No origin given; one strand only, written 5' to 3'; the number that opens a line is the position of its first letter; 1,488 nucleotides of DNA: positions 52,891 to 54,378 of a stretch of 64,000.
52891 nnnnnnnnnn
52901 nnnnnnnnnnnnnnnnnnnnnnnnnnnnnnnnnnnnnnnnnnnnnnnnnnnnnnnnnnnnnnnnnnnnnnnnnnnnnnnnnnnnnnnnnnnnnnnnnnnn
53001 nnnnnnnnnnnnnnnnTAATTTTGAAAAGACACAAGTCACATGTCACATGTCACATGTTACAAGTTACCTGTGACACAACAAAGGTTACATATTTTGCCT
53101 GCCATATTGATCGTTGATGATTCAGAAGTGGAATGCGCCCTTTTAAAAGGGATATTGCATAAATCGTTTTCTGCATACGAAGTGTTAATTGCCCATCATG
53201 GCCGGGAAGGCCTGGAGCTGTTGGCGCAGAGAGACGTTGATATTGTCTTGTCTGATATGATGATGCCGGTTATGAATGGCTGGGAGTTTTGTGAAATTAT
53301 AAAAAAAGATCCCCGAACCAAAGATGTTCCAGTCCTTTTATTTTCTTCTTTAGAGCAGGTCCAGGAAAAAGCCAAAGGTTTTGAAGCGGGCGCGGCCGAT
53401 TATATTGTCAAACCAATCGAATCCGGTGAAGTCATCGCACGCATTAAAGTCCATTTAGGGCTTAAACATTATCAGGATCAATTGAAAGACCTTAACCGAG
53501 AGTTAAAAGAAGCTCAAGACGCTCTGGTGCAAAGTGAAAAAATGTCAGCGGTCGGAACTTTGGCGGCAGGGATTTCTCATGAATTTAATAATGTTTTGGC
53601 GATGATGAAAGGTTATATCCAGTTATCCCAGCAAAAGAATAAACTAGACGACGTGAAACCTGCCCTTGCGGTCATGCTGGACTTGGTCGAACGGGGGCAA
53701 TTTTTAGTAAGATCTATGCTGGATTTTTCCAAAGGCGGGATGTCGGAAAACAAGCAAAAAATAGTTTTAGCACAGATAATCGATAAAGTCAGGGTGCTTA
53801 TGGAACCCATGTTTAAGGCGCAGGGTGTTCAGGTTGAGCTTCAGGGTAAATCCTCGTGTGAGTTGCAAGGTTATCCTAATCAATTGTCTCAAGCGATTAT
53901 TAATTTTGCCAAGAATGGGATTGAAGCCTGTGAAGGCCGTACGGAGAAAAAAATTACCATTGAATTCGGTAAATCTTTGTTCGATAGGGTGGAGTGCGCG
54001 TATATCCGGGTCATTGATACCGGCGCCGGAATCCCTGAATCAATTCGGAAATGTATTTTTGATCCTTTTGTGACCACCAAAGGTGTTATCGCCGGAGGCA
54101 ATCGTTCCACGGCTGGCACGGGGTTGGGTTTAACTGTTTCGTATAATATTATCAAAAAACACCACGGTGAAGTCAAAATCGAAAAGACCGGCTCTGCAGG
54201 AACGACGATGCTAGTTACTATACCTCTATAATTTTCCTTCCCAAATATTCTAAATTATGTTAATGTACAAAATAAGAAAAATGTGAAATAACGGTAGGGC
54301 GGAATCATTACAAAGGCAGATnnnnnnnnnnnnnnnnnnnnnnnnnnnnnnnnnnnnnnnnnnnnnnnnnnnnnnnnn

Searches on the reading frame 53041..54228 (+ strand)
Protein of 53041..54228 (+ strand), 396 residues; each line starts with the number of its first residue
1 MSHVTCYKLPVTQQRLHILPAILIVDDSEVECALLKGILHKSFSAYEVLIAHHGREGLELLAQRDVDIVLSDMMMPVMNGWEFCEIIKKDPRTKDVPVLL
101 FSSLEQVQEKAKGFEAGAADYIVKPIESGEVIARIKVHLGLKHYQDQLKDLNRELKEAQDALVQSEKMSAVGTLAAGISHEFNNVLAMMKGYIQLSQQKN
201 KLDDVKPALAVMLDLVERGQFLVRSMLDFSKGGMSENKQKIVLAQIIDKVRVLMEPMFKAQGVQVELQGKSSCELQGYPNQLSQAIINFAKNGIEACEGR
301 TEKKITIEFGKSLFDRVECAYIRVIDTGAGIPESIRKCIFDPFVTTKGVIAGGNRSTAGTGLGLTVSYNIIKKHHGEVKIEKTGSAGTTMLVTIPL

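Call 3: search_protein_families(library=pfam, proteins=[window:53041-54228:+], max_evalue=10)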
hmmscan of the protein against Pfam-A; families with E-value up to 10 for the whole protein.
window:53041-54228:+ (396 aa): 5 families
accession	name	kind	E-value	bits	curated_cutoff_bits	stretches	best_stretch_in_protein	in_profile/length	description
PF00072.30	Response_reg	-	5.7e-24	84.9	30.2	1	22-136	1-111/111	Response regulator receiver domain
PF02518.31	HATPase_c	-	8.8e-20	71.7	26.4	1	279-396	3-109/111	Histidine kinase-, DNA gyrase B-, and HSP90-like ATPase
PF00512.31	HisKA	-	8.7e-09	35.7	26.9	1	172-232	3-63/66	His Kinase A (phospho-acceptor) domain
PF14501.12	HATPase_c_5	-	0.02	15.3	22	1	281-383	5-91/102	GHKL domain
PF07058.16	MAP70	-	0.029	13.6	27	1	118-204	115-197/554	Microtubule-associated protein 70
